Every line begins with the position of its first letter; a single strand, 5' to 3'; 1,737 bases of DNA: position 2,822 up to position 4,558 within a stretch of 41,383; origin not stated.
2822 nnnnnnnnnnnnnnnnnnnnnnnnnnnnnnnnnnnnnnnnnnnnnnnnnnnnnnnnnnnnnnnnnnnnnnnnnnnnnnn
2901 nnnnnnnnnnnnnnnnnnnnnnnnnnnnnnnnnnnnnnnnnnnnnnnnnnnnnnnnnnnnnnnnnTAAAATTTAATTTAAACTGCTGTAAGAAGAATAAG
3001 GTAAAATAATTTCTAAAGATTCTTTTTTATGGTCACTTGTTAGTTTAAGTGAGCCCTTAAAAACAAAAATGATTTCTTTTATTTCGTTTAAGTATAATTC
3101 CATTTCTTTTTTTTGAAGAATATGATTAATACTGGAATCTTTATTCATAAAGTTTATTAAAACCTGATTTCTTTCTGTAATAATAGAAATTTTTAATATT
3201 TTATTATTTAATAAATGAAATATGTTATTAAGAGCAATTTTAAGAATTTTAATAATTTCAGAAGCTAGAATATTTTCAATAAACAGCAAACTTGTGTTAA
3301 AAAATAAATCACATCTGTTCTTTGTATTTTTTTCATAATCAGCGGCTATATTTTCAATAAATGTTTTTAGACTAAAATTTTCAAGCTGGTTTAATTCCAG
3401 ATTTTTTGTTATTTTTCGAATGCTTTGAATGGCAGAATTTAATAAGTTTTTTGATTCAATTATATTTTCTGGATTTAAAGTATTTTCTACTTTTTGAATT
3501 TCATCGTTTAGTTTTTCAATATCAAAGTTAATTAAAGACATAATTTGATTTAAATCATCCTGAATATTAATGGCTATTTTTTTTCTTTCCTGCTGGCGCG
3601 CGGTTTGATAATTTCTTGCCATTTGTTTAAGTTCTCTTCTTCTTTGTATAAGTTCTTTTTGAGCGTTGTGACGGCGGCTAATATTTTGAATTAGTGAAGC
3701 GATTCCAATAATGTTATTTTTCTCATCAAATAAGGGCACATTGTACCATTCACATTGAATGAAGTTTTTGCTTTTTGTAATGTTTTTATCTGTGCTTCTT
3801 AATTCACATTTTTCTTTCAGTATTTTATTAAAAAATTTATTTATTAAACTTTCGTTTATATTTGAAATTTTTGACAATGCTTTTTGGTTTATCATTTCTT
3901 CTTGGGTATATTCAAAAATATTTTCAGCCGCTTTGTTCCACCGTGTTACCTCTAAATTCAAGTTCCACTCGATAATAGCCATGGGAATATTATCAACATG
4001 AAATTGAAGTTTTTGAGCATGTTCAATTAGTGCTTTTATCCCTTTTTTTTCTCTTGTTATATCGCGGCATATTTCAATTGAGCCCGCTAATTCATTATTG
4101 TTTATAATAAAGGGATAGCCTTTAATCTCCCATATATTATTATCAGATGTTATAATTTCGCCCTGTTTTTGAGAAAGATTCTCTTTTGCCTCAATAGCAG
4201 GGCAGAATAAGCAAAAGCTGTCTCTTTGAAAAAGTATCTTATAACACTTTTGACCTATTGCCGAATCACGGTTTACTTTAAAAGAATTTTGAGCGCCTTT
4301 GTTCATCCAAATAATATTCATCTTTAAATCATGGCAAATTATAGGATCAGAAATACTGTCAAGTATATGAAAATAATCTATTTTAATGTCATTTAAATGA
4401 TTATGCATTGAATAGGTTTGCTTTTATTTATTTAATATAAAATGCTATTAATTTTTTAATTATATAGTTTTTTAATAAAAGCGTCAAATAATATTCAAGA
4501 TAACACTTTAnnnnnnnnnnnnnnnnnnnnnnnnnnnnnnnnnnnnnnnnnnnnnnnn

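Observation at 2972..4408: PAS-PAS sensor fused to a catalytically dead HisKA_3/HATPase core (pseudo-histidine kinase)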

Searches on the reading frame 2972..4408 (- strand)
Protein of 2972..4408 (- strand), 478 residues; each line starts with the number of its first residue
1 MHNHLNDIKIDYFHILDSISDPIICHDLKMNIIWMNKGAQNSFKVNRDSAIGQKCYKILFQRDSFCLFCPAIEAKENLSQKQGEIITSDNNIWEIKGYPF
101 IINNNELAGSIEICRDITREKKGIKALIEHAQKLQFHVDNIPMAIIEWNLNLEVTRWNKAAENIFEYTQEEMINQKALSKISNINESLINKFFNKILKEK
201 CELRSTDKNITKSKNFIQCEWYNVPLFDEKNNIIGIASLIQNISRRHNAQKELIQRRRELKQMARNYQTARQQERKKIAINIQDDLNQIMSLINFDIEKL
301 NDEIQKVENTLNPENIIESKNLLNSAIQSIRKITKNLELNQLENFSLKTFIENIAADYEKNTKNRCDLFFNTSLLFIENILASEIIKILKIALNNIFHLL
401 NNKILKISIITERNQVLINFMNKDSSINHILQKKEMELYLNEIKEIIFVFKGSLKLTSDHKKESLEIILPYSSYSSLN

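Call 3: search_protein_families(library=pfam, proteins=[window:2972-4408:-], max_evalue=10)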
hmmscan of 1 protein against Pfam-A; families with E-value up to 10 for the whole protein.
window:2972-4408:- (478 aa): 10 families
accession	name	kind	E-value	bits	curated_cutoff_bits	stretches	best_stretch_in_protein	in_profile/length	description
PF13426.13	PAS_9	-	1.2e-17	64.5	27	2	21-118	2-102/103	PAS domain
PF00989.32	PAS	-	1.3e-14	54.6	22.6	2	136-241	5-111/113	PAS fold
PF08448.16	PAS_4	-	1e-13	51.9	23.1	2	138-247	1-109/110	PAS fold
PF13188.13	PAS_8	-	6.5e-08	32.6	21.8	2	138-178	7-47/65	PAS domain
PF13596.12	PAS_10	-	2.4e-05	25.3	22.1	2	139-243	6-105/106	PAS domain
PF08447.18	PAS_3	-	0.043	14.5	25.6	1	155-237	2-86/89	PAS fold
PF01923.23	Cob_adeno_trans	-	0.098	13.2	24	1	227-342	32-139/171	Cobalamin adenosyltransferase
PF07730.19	HisKA_3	-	0.1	13.6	24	1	274-338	1-64/68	Histidine kinase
PF20709.2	DUF6823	-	0.13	13.2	25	1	246-290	4-47/110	Family of unknown function (DUF6823)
PF04871.18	Uso1_p115_C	-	1.4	9.7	28.4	1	187-294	8-84/121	Uso1 / p115 like vesicle tethering protein, C terminal region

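Call 4: search_protein_families(library=ncbifam, proteins=[window:2972-4408:-], max_evalue=10)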
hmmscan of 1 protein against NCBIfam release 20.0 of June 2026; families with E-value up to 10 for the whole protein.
window:2972-4408:- (478 aa): 12 families
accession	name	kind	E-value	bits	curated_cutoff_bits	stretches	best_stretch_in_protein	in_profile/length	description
TIGR00229.1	sensory_box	domain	1.5e-15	57.4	22.9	2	138-253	11-126/126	PAS domain S-box protein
NF052443.1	SensHisKinMctS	equivalog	6.1e-15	54.5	700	1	258-475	234-452/457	two-component system sensor histidine kinase MctS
NF008468.0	PRK11360.1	equivalog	8.6e-14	50.8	646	2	3-122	261-382/616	two-component system sensor histidine kinase AtoS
NF047497.1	HK_LIC_12097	equivalog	1.6e-08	33.7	500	1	14-86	15-88/367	LIC_12097 family sensor histidine kinase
NF008649.0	PRK11644.1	equivalog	9.4e-07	27.9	408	1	241-471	270-496/499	signal transduction histidine-protein kinase/phosphatase UhpB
NF007298.0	PRK09776.1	equivalog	4.4e-06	24.8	1135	2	106-253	529-680/1111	diguanylate cyclase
NF041831.1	NO_HK_NahK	exception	1.8e-05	22.9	1500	1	83-286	277-474/854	hybrid sensor histidine kinase/response regulator NahK/ErcS'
TIGR02966.1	phoR_proteo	equivalog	0.00017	20.7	334.2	2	15-120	11-107/333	phosphate regulon sensor histidine kinase PhoR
NF041777.1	sens_FixL_Rhizob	equivalog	0.003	16.2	850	1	113-177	104-168/485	sensor protein FixL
NF052573.1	HisKinEspAMyxo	equivalog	0.004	15.2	1400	2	15-84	259-328/755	serine histidine kinase EspA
NF047786.1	his_kin_MadS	equivalog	0.0071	15.5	500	1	244-356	195-310/434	MadS family sensor histidine kinase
TIGR00029.2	S20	equivalog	0.33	11.6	33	1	324-369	5-50/84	30S ribosomal protein S20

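Call 5: search_solved_structures(query=window:2972-4408:-, max_evalue=10, show_alignments=3)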
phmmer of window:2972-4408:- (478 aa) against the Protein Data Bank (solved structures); distinct sequences matched with E-value up to 10: 3.
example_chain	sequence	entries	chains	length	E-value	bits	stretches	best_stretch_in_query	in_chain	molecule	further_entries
3lyx_A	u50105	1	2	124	1.4e-06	31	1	15-122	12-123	Sensory box/GGDEF domain protein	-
6n4n_C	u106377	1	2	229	0.87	11.9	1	260-341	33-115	Rosetta-designed danoprevir/NS3a complex reader 2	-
6xss_A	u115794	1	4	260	1.2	11.4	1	225-356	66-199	C4_nat_HFuse-7900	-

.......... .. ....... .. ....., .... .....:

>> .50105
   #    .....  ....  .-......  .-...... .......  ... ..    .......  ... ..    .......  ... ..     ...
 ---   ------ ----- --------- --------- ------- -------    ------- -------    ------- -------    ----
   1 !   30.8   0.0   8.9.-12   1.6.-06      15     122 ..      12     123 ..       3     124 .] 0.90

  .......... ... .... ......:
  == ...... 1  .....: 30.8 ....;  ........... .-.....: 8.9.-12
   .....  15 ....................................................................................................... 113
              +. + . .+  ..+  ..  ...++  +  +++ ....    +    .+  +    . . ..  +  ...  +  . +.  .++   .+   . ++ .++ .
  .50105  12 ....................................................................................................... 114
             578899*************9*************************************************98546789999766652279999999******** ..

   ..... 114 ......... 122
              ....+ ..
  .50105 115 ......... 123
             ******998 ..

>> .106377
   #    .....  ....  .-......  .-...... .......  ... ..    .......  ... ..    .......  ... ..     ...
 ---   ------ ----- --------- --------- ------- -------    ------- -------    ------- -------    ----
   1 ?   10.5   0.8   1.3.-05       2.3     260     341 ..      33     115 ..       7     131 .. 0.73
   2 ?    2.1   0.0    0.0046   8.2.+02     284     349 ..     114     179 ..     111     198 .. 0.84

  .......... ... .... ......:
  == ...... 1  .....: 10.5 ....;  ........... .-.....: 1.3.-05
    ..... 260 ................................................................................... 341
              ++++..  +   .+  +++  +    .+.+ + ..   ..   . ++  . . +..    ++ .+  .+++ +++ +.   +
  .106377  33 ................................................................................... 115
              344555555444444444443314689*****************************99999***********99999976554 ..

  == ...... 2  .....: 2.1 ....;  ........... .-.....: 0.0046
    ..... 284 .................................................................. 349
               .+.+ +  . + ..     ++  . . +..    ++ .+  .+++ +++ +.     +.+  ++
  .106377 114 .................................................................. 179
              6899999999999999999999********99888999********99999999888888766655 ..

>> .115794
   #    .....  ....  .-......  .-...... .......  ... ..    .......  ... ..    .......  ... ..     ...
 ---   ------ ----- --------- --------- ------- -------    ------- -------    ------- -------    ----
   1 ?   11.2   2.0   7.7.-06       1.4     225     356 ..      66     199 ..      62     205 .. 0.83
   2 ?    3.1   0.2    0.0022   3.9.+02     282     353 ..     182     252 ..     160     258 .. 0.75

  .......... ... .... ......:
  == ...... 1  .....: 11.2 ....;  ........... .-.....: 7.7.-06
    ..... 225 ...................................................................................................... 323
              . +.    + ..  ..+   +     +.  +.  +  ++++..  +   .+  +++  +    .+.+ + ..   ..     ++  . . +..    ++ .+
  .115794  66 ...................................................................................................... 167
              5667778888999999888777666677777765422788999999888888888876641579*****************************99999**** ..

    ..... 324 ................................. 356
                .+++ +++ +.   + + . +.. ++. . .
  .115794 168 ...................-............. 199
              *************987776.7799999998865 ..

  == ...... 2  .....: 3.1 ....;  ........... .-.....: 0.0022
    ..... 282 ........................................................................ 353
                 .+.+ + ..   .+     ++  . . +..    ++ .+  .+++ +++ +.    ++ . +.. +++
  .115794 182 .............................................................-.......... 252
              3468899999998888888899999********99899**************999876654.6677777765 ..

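Call 6: find_homologous_proteins(query=window:2972-4408:-, max_evalue=0.001)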
Query window:2972-4408:- (478 aa): 6 proteins with E <= 0.001 among 8000 candidates.
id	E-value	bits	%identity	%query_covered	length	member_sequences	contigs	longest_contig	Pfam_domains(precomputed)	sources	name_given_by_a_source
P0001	0.0e+0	1023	100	100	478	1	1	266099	PF13596.13,PF13426.14,PF13188.14,PF08448.17,PF00989.32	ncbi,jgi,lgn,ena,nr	ncbi:MAG: PAS domain-containing protein [Spirochaetia bacterium]|nr:PAS domain-containing protein [S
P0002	3.2e-22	97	41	29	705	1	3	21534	PF08447.19,PF13426.14,PF13188.14,PF08448.17,PF02518.32,PF00989.32,PF07568.19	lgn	-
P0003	1.7e-10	59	20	40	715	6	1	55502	PF13426.14,PF13188.14,PF07730.20,PF02518.32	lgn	-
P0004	6.2e-7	47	26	51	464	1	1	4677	PF08447.19,PF13426.14,PF13188.14,PF18095.8,PF08448.17,PF00989.32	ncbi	-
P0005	4.7e-5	41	32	28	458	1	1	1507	PF13426.14,PF08448.17,PF02518.32,PF00512.32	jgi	jgi:signal transduction histidine kinase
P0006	7.7e-4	37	34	23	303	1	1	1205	PF13426.14,PF00196.26,PF08448.17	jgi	-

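Call 12: search_protein_families(library=pfam, proteins=[P0003], max_evalue=10)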
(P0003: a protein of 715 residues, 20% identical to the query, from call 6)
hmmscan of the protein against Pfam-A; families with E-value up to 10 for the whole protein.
P0003 (715 aa): 12 families
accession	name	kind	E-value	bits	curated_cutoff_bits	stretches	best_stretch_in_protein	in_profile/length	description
PF02518.31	HATPase_c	-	1.7e-13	51.4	26.4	1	627-714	6-109/111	Histidine kinase-, DNA gyrase B-, and HSP90-like ATPase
PF07730.19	HisKA_3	-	6.2e-11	43.1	24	1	517-583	1-67/68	Histidine kinase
PF13188.13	PAS_8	-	9.6e-06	25.8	21.8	1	151-198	6-55/65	PAS domain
PF13426.13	PAS_9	-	1.8e-05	25.4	27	2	159-246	4-93/103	PAS domain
PF13589.12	HATPase_c_3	-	8.7e-05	23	25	1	630-683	6-59/137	Histidine kinase-, DNA gyrase B-, and HSP90-like ATPase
PF00989.32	PAS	-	0.00019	21.8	22.6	1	150-184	5-39/113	PAS fold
PF13581.12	HATPase_c_2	-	0.00026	21.4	27.4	1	615-692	21-112/127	Histidine kinase-like ATPase domain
PF02206.23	WSN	-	0.0064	16.8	21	1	427-445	28-46/66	Domain of unknown function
PF14890.11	Intein_splicing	-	0.041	14.1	35.8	1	215-497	37-96/155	Intein splicing domain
PF08447.18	PAS_3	-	0.042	14.5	25.6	1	417-482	24-88/89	PAS fold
PF17765.7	MLTR_LBD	-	0.05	14.1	26.3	1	151-181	8-39/168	MmyB-like transcription regulator ligand binding domain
PF08448.16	PAS_4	-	0.18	12.5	23.1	1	152-187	1-36/110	PAS fold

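Call 21: find_encoding_contigs(protein=P0001, flank=10000, max_places=4)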
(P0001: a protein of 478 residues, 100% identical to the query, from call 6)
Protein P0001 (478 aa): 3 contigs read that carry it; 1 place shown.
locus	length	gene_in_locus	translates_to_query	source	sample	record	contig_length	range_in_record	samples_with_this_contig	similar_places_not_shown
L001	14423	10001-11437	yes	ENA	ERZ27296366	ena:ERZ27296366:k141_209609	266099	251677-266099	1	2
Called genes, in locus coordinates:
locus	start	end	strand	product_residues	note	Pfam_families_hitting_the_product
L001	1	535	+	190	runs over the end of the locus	PF03918:CcmH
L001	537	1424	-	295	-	PF02470:MlaD, PF28544:Helical_needle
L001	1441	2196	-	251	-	PF00005:ABC_tran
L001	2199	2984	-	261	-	PF02405:MlaE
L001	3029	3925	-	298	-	PF02353:CMAS (weak), PF01209:Ubie_methyltran (faint), PF13489:Methyltransf_23, PF13847:Methyltransf_31, PF08241:Methyltransf_11, PF08242:Methyltransf_12, PF13649:Methyltransf_25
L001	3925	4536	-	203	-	PF05148:Methyltransf_8 (weak), PF13489:Methyltransf_23, PF13847:Methyltransf_31, PF08241:Methyltransf_11, PF08242:Methyltransf_12, PF13649:Methyltransf_25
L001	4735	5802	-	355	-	PF01551:Peptidase_M23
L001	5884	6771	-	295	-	PF03819:MazG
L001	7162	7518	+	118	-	PF00436:SSB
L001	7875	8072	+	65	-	-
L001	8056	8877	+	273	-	PF03881:Fructosamin_kin, PF01636:APH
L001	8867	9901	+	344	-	PF00702:Hydrolase, PF08645:PNK3P, PF13419:HAD_2, PF13242:Hydrolase_like, PF01467:CTP_transf_like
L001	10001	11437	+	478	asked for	PF13188:PAS_8 (faint), PF13596:PAS_10 (faint), PF13426:PAS_9, PF00989:PAS, PF08448:PAS_4 (weak), PF13426:PAS_9 (weak)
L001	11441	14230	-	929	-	PF00133:tRNA-synt_1, PF09334:tRNA-synt_1g, PF13603:tRNA-synt_1_2 (weak), PF01921:tRNA-synt_1f (weak), PF08264:Anticodon_1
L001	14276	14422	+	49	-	?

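Call 22: find_homologous_proteins(query=A1, max_evalue=0.001)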
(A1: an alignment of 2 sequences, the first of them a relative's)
Query A1 (2 sequences) (478 aa, profile of the alignment): 10 proteins with E <= 0.001 among 8000 candidates.
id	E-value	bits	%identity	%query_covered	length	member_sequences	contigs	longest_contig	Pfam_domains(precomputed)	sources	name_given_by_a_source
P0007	3.6e-271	918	38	96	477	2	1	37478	PF13596.13,PF13426.14,PF13188.14,PF08448.17,PF00989.32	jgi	-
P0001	2.2e-265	899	100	100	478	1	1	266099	PF13596.13,PF13426.14,PF13188.14,PF08448.17,PF00989.32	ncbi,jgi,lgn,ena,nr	ncbi:MAG: PAS domain-containing protein [Spirochaetia bacterium]|nr:PAS domain-containing protein [S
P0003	5.2e-22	96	20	40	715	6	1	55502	PF13426.14,PF13188.14,PF07730.20,PF02518.32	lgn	-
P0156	2.4e-7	48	29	23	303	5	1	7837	PF13426.14,PF00196.26,PF08448.17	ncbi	-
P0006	2.6e-7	48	34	23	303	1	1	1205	PF13426.14,PF00196.26,PF08448.17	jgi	-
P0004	4.4e-7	47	26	51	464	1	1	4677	PF08447.19,PF13426.14,PF13188.14,PF18095.8,PF08448.17,PF00989.32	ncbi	-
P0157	1.1e-6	46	30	23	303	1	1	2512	PF13426.14,PF00196.26,PF08448.17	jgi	-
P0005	9.0e-6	43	32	28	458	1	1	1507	PF13426.14,PF08448.17,PF02518.32,PF00512.32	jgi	jgi:signal transduction histidine kinase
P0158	1.5e-5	42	27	23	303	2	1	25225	PF13426.14,PF00196.26,PF08448.17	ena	-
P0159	3.9e-5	41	28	29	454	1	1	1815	PF13426.14,PF13188.14,PF08448.17,PF02518.32,PF00512.32,PF00989.32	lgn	-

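Call 24: find_encoding_contigs(protein=P0003, flank=6000, max_places=2)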
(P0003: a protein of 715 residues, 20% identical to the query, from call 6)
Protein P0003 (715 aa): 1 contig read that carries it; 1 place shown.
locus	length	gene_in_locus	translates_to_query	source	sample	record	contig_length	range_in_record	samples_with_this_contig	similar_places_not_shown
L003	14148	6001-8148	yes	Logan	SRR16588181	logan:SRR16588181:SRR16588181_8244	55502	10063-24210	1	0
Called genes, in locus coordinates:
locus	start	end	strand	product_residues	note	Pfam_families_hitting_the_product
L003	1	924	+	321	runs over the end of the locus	PF03255:ACCA, PF01039:Carboxyl_trans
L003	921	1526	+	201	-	PF09335:VTT_dom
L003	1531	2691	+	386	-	PF13439:Glyco_transf_4, PF13579:Glyco_trans_4_4 (weak), PF00534:Glycos_transf_1, PF13692:Glyco_trans_1_4, PF13524:Glyco_trans_1_2 (weak)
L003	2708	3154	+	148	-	PF00293:NUDIX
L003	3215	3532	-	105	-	PF01192:RNA_pol_Rpb6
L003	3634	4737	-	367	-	PF04313:HSDR_N (faint), PF13588:HSDR_N_2 (faint)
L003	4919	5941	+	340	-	PF01565:FAD_binding_4, PF02873:MurB_C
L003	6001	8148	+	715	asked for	PF13188:PAS_8 (faint), PF13426:PAS_9 (faint), PF07730:HisKA_3, PF02518:HATPase_c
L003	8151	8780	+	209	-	PF00072:Response_reg, PF00196:GerE, PF08281:Sigma70_r4_2 (weak)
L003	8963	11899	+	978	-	PF05935:Arylsulfotrans, PF14269:Arylsulfotran_2, PF10342:Kre9_KNH (faint), PF18962:Por_Secre_tail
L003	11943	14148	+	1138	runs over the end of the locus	PF05935:Arylsulfotrans, PF14269:Arylsulfotran_2, PF25059:FN3_DSCAM-DSCAML_C (faint), PF25788:Ig_Rha78A_N (faint), PF00041:fn3 (faint), PF16655:PhoD_N (faint), PF16656:Pur_ac_phosph_N (weak), PF18962:Por_Secre_tail (weak)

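Call 47: find_related_loci(query=A1, collection=genome_contigs, flank=10000)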
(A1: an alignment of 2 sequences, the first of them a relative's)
Query A1 (478 aa) in genome_contigs; peptide patterns used: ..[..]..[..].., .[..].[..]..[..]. (x = any residue, [..] = any of these).
44 stretches matched a pattern; 1 encode a relative of the query (tblastn E <= 1e-3); 1 distinct loci.
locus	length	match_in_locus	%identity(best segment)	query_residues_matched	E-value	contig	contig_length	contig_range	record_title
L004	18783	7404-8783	38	15-475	7e-99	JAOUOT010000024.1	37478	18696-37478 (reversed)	MAG: Spirochaetia bacterium isolate 8_1_Oct_SF_Bin25 8_1_Oct_SF_Bin25_scaffold_378_c1, whole genome shotgun sequence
